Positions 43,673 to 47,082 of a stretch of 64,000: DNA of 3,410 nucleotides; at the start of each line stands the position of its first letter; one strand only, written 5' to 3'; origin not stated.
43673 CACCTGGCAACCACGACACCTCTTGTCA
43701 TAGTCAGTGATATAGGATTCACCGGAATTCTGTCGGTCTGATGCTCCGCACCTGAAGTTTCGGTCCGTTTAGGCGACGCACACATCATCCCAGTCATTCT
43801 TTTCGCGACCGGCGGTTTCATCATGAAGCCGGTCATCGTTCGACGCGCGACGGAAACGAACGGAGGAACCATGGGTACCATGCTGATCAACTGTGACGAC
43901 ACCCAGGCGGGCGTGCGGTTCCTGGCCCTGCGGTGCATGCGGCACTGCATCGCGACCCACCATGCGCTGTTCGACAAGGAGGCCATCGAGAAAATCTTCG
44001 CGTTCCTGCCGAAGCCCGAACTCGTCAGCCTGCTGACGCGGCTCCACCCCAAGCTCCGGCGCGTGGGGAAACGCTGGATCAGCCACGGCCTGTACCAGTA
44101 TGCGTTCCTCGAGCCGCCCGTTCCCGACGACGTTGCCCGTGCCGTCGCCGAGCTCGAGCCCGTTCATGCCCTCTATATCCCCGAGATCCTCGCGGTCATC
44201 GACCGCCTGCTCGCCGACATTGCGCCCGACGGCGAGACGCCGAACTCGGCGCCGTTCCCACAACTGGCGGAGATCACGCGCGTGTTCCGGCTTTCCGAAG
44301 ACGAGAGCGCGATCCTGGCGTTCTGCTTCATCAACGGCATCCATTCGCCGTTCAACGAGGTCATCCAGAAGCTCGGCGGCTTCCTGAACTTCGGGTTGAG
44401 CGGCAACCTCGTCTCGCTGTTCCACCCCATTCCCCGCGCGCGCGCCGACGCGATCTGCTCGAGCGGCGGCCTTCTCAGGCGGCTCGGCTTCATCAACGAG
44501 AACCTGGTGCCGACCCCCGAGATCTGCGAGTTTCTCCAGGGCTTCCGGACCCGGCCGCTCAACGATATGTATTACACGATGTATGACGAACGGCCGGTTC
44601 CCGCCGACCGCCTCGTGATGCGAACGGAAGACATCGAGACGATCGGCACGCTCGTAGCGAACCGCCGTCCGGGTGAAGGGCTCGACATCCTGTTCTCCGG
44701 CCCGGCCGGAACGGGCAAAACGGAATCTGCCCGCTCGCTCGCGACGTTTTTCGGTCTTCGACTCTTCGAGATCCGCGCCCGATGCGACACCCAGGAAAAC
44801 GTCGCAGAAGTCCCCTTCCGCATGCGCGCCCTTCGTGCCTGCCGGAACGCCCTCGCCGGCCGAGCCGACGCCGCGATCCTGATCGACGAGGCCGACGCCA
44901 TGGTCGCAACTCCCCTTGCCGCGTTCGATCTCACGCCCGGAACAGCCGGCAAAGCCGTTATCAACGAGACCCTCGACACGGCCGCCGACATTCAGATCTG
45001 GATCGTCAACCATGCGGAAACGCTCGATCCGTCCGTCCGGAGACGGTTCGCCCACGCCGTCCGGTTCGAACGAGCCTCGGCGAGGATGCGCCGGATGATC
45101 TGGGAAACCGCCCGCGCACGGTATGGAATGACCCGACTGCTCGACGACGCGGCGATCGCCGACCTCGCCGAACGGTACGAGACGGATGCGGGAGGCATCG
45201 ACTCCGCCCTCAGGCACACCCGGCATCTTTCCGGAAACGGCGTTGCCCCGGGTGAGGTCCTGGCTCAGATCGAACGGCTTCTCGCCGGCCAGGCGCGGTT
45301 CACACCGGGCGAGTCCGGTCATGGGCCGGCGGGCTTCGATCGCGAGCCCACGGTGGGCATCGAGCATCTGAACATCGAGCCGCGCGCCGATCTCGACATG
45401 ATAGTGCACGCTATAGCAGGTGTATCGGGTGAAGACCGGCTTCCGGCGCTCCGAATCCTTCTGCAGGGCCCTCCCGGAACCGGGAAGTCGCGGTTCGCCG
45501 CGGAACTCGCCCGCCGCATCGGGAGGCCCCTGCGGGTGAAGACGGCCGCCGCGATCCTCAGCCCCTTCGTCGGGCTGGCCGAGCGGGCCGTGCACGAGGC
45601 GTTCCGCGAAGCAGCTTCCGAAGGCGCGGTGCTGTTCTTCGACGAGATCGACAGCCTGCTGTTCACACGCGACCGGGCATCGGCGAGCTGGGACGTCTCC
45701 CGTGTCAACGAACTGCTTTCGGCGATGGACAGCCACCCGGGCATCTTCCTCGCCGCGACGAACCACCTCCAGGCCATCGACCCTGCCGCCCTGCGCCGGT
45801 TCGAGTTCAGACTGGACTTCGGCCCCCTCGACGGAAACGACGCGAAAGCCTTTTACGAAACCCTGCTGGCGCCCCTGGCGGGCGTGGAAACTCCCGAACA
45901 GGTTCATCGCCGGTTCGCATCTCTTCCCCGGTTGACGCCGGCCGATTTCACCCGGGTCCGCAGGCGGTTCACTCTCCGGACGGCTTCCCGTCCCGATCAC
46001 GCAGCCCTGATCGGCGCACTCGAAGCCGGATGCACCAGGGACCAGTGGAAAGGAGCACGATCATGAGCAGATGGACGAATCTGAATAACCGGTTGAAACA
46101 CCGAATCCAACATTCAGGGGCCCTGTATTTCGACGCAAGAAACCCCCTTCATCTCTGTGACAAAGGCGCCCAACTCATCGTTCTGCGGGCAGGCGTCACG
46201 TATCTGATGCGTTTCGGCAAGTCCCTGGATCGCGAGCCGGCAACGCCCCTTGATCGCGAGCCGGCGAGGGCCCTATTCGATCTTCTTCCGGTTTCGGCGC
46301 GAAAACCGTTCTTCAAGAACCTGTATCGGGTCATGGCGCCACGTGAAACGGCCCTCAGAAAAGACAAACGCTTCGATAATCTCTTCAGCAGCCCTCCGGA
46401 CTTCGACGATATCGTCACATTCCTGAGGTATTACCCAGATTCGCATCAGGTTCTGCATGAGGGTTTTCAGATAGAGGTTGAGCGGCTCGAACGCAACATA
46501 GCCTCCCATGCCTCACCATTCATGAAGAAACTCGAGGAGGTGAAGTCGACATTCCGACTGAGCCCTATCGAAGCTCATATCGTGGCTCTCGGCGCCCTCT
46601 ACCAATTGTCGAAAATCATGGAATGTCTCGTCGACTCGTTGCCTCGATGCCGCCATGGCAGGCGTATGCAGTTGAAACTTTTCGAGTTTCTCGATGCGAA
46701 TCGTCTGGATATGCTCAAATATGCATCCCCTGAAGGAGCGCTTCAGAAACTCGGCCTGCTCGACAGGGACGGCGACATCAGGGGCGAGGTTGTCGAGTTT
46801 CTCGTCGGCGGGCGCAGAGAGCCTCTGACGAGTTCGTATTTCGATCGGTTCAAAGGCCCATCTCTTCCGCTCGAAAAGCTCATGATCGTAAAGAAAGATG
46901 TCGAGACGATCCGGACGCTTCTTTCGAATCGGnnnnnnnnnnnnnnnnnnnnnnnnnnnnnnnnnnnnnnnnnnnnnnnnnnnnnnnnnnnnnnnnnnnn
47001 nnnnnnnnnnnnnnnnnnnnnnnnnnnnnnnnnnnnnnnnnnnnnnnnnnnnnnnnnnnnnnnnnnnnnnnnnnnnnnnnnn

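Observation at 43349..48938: Operon of two paralogous tandem-AAA+ ATPases plus a calcineurin-like phosphoesterase, preceded by a small HTH gene: candidate undescribed defence or effector system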

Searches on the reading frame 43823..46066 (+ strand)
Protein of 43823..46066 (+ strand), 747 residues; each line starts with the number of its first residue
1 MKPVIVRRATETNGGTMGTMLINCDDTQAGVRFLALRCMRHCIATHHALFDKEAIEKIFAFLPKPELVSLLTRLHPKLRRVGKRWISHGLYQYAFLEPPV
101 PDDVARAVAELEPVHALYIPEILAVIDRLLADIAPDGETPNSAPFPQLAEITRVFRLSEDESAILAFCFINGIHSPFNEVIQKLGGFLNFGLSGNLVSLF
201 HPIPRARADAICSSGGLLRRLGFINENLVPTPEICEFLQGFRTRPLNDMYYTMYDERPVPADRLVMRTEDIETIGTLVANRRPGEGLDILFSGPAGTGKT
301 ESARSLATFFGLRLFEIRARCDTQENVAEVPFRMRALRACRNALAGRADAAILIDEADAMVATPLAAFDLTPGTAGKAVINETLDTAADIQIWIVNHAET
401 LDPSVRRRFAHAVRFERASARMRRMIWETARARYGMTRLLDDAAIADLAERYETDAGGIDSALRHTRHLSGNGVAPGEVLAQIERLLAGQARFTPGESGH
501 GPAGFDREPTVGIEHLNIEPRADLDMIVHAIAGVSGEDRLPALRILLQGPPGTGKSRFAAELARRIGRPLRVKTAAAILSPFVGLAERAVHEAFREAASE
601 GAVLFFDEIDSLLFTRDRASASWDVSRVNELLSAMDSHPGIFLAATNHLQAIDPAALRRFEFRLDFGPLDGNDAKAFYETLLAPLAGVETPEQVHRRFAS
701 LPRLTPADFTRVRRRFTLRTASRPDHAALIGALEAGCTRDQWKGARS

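Call 4: search_protein_families(library=pfam, proteins=[window:43823-46066:+], max_evalue=0.01)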
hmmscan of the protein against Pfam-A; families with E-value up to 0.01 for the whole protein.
window:43823-46066:+ (747 aa): 19 families
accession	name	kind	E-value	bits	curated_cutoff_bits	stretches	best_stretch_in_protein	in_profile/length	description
PF00004.35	AAA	-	1.4e-35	123.1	21.2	2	545-667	1-130/131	ATPase family associated with various cellular activities (AAA)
PF13191.12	AAA_16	-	4.6e-13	50.5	32.6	2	263-428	1-125/167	AAA ATPase domain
PF07728.20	AAA_5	-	4.1e-12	46.7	22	1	545-611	2-77/139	AAA domain (dynein-related subfamily)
PF13401.12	AAA_22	-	1.1e-07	32.7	27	0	290-360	9-96/130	AAA domain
PF13521.12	AAA_28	-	5e-07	30.5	27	0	544-570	1-27/164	AAA domain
PF13238.12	AAA_18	-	1.7e-05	25.7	29.4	0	545-567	1-23/128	AAA domain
PF00910.28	RNA_helicase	-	1.7e-05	25.7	21.5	0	545-575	1-31/105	RNA helicase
PF05496.18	RuvB_N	-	2.2e-05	24.7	27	1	544-612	35-96/159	Holliday junction DNA helicase RuvB P-loop domain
PF12774.13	AAA_6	-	0.00012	21.7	25.2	0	292-314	38-60/327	Hydrolytic ATP binding site of dynein motor region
PF13671.12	AAA_33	-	0.00016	22.4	27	0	545-567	2-24/143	AAA domain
PF13086.12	AAA_11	-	0.00085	19.6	27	0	545-566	20-41/257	AAA domain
PF13479.12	AAA_24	-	0.00097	19.5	27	0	543-573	3-29/195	AAA domain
PF02367.23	TsaE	-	0.0013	19.1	26.6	0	269-312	5-47/128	Threonylcarbamoyl adenosine biosynthesis protein TsaE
PF07724.20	AAA_2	-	0.0031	18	27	0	543-610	4-85/166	AAA domain (Cdc48 subfamily)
PF01078.27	Mg_chelatase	-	0.0034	17.2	20.3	0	545-563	25-43/207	Magnesium chelatase, subunit ChlI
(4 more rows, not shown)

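Call 5: search_protein_families(library=padloc, proteins=[window:43823-46066:+], max_evalue=0.01)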
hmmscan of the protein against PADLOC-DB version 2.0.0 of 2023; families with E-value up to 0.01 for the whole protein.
window:43823-46066:+ (747 aa): 10 families
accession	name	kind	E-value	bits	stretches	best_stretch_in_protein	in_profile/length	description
PDLC02196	IetA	-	9.8e-35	118.7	3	542-714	122-295/374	-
PDLC02195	IetA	-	6.4e-28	96.2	2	541-685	136-283/395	-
PDLC04232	IetA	-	7.3e-28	95.9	1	541-684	115-261/330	-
PDLC04231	IetA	-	4.8e-22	77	2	541-667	116-245/262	-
PDLC00914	TRIP13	-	4.6e-15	53.8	2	289-437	74-237/302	TRIP13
PDLC00915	TRIP13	-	1.9e-11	41.9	1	545-666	66-208/302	TRIP13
PDLC03920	MkoA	-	5.5e-05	19.6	1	546-566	635-655/1112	-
PDLC04140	mad8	-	7.7e-05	20.4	0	545-569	30-54/314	mads_8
PDLC03838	DolB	-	0.0002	18.7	1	289-368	169-249/375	-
PDLC03921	MkoA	-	0.0013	14.5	1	546-564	1046-1064/1607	-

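Call 6: search_protein_families(library=ncbifam, proteins=[window:43823-46066:+], max_evalue=0.01)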
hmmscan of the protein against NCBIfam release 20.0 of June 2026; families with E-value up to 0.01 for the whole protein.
window:43823-46066:+ (747 aa): 31 families (the best 25 are shown)
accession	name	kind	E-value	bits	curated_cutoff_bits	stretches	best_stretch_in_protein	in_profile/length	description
NF042959.1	IteA_antiphage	equivalog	9.1e-32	110.6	510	2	542-684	125-270/367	anti-phage ATPase IteA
TIGR01243.1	CDC48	subfamily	2.5e-18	65.8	802.65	1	545-659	215-610/733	CDC48 family AAA ATPase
NF041006.2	cell_div_CdvC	equivalog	7.1e-14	51.5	650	1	545-670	137-274/370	cell division protein CdvC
NF003069.1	PRK03992.1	subfamily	2.2e-13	50.1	500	1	544-659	167-290/379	proteasome-activating nucleotidase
TIGR01242.2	TIGR01242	subfamily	9.8e-13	47.8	500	1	544-659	150-273/362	proteasome-activating nucleotidase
TIGR01241.2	FtsH_fam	equivalog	1.9e-12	46.8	600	1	545-659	198-320/598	ATP-dependent zinc metalloprotease FtsH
NF047747.1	PrtsmActNtasePan2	equivalog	3.8e-12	46.2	700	1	543-661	186-312/397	proteasome-activating nucleotidase Pan2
TIGR03689.1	pup_AAA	equivalog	1.9e-10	40.1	504.75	1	545-661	219-357/512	proteasome ATPase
NF047748.1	PrtsmActNtasePan1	equivalog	3.9e-10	39.3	750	1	544-662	184-310/405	proteasome-activating nucleotidase Pan1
NF003229.0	PRK04195.1-5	equivalog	1.4e-09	37.2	280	1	281-361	39-116/413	replication factor C large subunit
NF008004.0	PRK10733.1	equivalog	4.1e-09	35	1008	1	545-662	188-313/644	ATP-dependent zinc metalloprotease FtsH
TIGR03922.1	T7SS_EccA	equivalog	6.5e-09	34.9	466.65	1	545-638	315-413/557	type VII secretion AAA-ATPase EccA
NF001679.0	PRK00440.1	equivalog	2.9e-06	26.6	303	1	258-362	14-117/322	replication factor C small subunit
NF000868.0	PRK00080.1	equivalog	4.5e-06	25.8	282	1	544-612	53-114/330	Holliday junction branch migration DNA helicase RuvB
NF003231.0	PRK04195.2-1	equivalog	4.8e-06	25.6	442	1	289-421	46-165/517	replication factor C large subunit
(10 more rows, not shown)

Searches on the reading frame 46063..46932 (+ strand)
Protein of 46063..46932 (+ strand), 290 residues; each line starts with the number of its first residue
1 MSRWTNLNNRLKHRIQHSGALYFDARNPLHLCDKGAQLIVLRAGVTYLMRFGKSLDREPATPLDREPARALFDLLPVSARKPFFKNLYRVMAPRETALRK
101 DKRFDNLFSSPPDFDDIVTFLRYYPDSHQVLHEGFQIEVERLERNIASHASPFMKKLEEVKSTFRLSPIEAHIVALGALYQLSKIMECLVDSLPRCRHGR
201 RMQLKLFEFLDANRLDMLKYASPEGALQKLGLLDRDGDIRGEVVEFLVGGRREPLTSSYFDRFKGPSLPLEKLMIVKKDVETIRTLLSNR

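Call 62: predict_structure(alignment_id=A3)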
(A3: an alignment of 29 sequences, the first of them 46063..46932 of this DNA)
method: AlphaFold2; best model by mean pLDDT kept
length: 290 residues; sequences in the alignment: 29
mean_pLDDT: 84.5   pTM: 0.80
mean pLDDT of the five models: 84.5, 82.8, 82.8, 82.2, 81.7
residues with pLDDT >= 90: 150; 70-90: 96; 50-70: 35; < 50: 9
segments of 3 or more residues with pLDDT < 50: 1-4, 18-22
pLDDT, mean of each block of 10 residues (from residue 1): 57 53 61 93 93 61 87 93 91 86 80 89 87 94 91 95 95 97 94 76 91 91 92 93 94 87 78 75 76
secondary structure, 60 per line:
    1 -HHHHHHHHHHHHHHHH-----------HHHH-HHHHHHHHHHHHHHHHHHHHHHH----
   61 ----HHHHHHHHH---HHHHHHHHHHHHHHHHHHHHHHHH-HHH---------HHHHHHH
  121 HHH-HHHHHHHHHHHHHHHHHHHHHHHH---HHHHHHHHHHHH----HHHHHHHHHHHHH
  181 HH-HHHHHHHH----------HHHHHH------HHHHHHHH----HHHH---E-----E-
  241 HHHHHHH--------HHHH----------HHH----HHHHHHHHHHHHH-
elements in order: H2-17 H29-32 H34-56 H65-73 H77-100 H114-123 H125-148 H152-163 H168-182 H184-191 H202-207 H214-221 H226-229 H241-247 H256-259 H277-289

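Call 70: fold_search(model_id=the predicted structure, library=pdb)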
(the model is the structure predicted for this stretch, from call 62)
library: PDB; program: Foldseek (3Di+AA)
matches with E <= 10: 33; with E <= 0.001: 0
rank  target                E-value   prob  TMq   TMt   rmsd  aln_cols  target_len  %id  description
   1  9j3v_C                7.2e-01  0.12  0.18  0.19  20.4       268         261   14  Fe2+/Fe2+ PolF-L-isoleucine complex (released 2025-10-08)
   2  9prr_D                1.6e+00  0.08  0.18  0.19  20.3       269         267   13  X-ray crystal structure of Streptomyces cacaoi PolF in complex with iron and L-isoleucine (released 2025-10-15)
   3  6ivk_E                2.0e+00  0.05  0.13  0.14  24.5       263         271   14  Crystal structure of a membrane protein G175A (released 2019-11-06)
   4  7nkd_d                3.5e+00  0.04  0.15  0.14  17.0       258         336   17  Mycobacterium smegmatis ATP synthase b-delta state 1 (released 2021-11-03)
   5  8c3w                  4.2e+00  0.06  0.15  0.19  14.2       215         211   15  Crystal structure of a computationally designed heme binding protein, dnHEM1 (released 2023-07-05)
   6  8s0t_I                4.4e+00  0.03  0.14  0.15  21.8       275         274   15  Cryo-EM structure of CAK in complex with SY-5609 (released 2024-12-25)
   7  8g0c_d                4.9e+00  0.04  0.17  0.12  17.8       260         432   15  Cryo-EM structure of TBAJ-876-bound Mycobacterium smegmatis ATP synthase rotational state 1 (backbone model) (released 2023-02-15)
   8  3my1_B                5.1e+00  0.06  0.19  0.20  17.8       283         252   16  Structure of CDK9/cyclinT1 in complex with DRB (released 2010-09-29)
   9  9h3c                  5.1e+00  0.04  0.15  0.19  13.5       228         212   11  De novo designed alpha helical toroidal protein with a Ru-cofactor (released 2025-10-22)
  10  7njs_d                5.1e+00  0.04  0.16  0.13  19.9       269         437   15  Mycobacterium smegmatis ATP synthase state 3c (released 2021-10-27)
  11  6ivl_E                5.1e+00  0.03  0.14  0.15  22.1       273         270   12  Crystal structure of a membrane protein L259A (released 2019-11-06)
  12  6jlf_A                5.8e+00  0.03  0.14  0.15  20.8       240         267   10  Crystal structure of a bacterial Bestrophin homolog from Klebsiella pneumoniae D179A mutation - HR (released 2019-11-13)
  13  6ivq_E                5.8e+00  0.03  0.14  0.14  24.1       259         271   13  Crystal structure of a membrane protein S19A (released 2019-11-06)
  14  3at7_A                6.1e+00  0.04  0.17  0.19  19.1       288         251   13  Crystal structure of bacterial cell-surface alginate-binding protein Algp7 (released 2011-02-23)
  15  8f7n                  6.1e+00  0.04  0.18  0.15  22.2       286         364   13  Crystal structure of chemoreceptor McpZ ligand sensing domain (released 2023-07-05)
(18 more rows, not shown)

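Call 79: search_protein_representatives(alignment_id=A3)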
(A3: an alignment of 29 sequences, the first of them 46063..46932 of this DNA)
Query: 29 sequences, 268 profile positions. Proteins with E-value up to 0.001 (for the whole library): 1053; up to 1e-10: 386; up to 1e-30: 127. The best 150 are listed.
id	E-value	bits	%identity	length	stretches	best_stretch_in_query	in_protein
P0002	5.3e-64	233.0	-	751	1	1-268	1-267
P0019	6.4e-64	232.8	-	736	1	8-268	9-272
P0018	3.8e-62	226.9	-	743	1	1-268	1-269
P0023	3.0e-60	220.7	-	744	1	1-268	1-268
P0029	1.9e-59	218.1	-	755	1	1-268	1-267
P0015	2.8e-59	217.5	-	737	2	14-268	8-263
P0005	3.3e-59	217.3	-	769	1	9-268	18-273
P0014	1.1e-58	215.6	-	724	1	1-268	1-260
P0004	1.6e-58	215.1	-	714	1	40-268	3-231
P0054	1.8e-58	214.9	-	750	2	9-268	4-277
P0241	6.3e-58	213.1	-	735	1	3-267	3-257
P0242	8.3e-58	212.7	-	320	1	1-268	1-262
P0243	6.3e-57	209.8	-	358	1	1-266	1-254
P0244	5.9e-56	206.6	-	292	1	10-267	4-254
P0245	4.0e-55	203.9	-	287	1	6-268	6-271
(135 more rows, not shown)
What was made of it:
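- The full-length hits listed are about 700-850 aa with the domain at or near the N-terminus; the many shorter hits (about 200-590 aa) are probably fragments (call 79). The family is patchy and rare (call 79), unlike a core stress system.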

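Call 100: fold_search(model_id=the predicted structure, library=viral)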
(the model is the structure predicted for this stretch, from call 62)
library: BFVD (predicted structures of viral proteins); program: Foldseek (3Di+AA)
matches with E <= 10: 57; with E <= 0.001: 0
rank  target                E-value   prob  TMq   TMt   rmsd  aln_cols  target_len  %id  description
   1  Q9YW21                2.3e+00  0.02  0.11  0.09  21.6       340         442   12  Uncharacterized protein [Melanoplus sanguinipes entomopoxvirus]
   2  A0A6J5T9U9            2.7e+00  0.04  0.13  0.04  30.4       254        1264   14  Uncharacterized protein [uncultured Caudovirales phage]
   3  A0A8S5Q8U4            2.8e+00  0.05  0.16  0.17  19.0       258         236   12  Uncharacterized protein [Siphoviridae sp. ctjOC2]
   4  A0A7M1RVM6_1          3.2e+00  0.03  0.14  0.05  18.9       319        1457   12  Uncharacterized protein [uncultured phage cr131_1]
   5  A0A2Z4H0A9            3.2e+00  0.02  0.12  0.06  22.4       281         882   14  RS1-1 [Human herpesvirus 1]
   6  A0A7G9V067            3.5e+00  0.04  0.13  0.06  16.6       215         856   10  MuF-like minor capsid protein [Mycobacterium phage Rope]
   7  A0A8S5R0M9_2          4.3e+00  0.02  0.12  0.06  39.9       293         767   12  Chromosome segregation ATPase [Siphoviridae sp. ctyvQ1]
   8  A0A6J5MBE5            4.3e+00  0.01  0.11  0.11  21.5       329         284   11  Uncharacterized protein [uncultured Caudovirales phage]
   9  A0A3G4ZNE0            4.5e+00  0.04  0.13  0.07  17.4       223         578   11  Uncharacterized protein [Terrestrivirus sp.]
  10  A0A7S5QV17            4.5e+00  0.01  0.10  0.09  40.7       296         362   11  (no name in the UniProt tables at hand)
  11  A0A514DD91            4.7e+00  0.01  0.10  0.05  25.9       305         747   10  (no name in the UniProt tables at hand)
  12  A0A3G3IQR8            4.9e+00  0.04  0.16  0.14  23.2       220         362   11  (no name in the UniProt tables at hand)
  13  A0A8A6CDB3            4.9e+00  0.03  0.14  0.13  15.2       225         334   13  (no name in the UniProt tables at hand)
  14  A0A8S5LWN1            4.9e+00  0.01  0.12  0.06  32.1       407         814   11  Minor tail protein [Siphoviridae sp. ctRiO19]
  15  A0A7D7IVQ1            5.1e+00  0.05  0.18  0.10  18.4       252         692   14  Nucleoprotein [Blattodean phenui-related virus OKIAV261]
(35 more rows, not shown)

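Call 110: search_protein_families(library=phrogs, proteins=[window:46063-46932:+], max_evalue=0.001)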
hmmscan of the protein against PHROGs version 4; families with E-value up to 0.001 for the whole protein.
window:46063-46932:+ (290 aa): 0 families
